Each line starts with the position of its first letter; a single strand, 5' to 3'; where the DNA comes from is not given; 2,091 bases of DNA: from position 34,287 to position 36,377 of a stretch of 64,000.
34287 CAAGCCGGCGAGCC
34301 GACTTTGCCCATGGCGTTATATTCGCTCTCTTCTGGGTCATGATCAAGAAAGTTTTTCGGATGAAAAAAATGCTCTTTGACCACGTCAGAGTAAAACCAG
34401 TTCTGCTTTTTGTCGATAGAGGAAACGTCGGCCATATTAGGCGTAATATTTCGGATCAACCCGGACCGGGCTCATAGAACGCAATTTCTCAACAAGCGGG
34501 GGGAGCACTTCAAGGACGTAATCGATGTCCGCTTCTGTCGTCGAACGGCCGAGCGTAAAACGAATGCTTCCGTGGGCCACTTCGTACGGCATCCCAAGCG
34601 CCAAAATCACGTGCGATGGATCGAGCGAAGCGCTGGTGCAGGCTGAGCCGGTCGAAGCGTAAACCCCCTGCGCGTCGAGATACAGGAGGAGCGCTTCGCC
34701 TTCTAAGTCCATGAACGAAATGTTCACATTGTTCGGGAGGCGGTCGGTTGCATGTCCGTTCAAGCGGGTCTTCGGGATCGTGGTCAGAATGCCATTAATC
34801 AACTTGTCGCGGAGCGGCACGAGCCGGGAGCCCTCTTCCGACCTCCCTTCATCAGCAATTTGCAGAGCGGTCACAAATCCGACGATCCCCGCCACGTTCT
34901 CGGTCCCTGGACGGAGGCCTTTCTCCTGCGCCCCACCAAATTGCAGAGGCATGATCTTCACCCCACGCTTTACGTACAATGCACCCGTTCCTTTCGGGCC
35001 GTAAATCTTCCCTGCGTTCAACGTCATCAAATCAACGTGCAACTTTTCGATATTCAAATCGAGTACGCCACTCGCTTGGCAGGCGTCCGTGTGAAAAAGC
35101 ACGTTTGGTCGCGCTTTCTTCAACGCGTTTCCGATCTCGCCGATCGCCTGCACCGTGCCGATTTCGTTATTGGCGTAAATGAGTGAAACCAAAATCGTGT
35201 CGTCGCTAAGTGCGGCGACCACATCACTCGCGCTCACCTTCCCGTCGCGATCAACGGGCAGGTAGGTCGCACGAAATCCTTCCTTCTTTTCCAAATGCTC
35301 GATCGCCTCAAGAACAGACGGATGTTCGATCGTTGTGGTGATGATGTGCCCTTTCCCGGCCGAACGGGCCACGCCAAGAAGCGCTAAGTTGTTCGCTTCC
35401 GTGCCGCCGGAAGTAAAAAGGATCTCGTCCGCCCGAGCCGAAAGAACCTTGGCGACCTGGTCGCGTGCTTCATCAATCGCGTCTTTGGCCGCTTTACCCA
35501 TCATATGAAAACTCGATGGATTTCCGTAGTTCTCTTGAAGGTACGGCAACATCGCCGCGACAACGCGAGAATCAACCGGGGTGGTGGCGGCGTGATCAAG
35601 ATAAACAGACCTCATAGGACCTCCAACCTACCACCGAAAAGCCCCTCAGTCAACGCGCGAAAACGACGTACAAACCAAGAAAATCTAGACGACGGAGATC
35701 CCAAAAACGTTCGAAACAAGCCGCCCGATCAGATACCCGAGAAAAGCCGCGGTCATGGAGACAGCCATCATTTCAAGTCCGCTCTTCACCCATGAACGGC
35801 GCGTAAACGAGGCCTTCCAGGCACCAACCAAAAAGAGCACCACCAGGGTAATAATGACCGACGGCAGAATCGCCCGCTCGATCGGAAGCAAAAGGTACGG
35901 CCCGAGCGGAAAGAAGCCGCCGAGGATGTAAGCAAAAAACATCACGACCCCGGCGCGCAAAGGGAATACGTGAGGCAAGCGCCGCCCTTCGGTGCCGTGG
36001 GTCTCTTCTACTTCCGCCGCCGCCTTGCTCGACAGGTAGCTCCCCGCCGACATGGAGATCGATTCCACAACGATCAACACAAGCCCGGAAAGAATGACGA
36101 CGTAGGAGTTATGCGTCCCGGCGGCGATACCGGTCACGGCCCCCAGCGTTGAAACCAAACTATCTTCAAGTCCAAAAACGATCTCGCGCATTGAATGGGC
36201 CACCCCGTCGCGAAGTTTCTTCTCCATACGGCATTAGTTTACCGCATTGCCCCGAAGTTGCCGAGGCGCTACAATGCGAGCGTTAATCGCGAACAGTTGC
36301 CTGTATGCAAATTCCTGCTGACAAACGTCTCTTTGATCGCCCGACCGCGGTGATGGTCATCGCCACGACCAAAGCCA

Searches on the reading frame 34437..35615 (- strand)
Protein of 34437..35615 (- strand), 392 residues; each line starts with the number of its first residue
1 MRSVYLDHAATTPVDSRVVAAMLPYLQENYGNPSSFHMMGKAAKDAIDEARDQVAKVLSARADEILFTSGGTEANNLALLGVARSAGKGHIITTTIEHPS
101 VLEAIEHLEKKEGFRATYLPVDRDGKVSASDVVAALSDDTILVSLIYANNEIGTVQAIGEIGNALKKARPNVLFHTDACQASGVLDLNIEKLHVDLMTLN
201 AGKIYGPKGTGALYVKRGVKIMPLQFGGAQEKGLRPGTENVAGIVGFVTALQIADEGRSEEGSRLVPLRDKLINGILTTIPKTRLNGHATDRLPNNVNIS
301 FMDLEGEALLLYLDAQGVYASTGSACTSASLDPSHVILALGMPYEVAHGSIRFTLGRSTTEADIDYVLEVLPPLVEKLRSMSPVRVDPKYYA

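Call 31: search_protein_families(library=pfam, proteins=[window:34437-35615:-], max_evalue=0.001)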
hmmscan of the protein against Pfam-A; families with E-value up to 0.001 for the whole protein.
window:34437-35615:- (392 aa): 2 families
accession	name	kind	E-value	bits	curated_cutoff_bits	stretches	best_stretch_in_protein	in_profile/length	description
PF00266.25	Aminotran_5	-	2.4e-77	260.9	21.5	1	4-367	1-371/371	Aminotransferase class-V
PF01212.27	Beta_elim_lyase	-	0.00037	20.3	27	1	51-179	38-170/288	Beta-eliminating lyase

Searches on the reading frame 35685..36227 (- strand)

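Call 78: search_protein_families(library=pfam, proteins=[window:35685-36227:-], max_evalue=0.001)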
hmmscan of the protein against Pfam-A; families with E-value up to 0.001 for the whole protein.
window:35685-36227:- (180 aa): 1 family
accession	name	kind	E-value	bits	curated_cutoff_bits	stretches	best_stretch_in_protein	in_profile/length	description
PF01988.24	VIT1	-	4.2e-32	112.2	28.1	2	87-169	131-214/214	VIT family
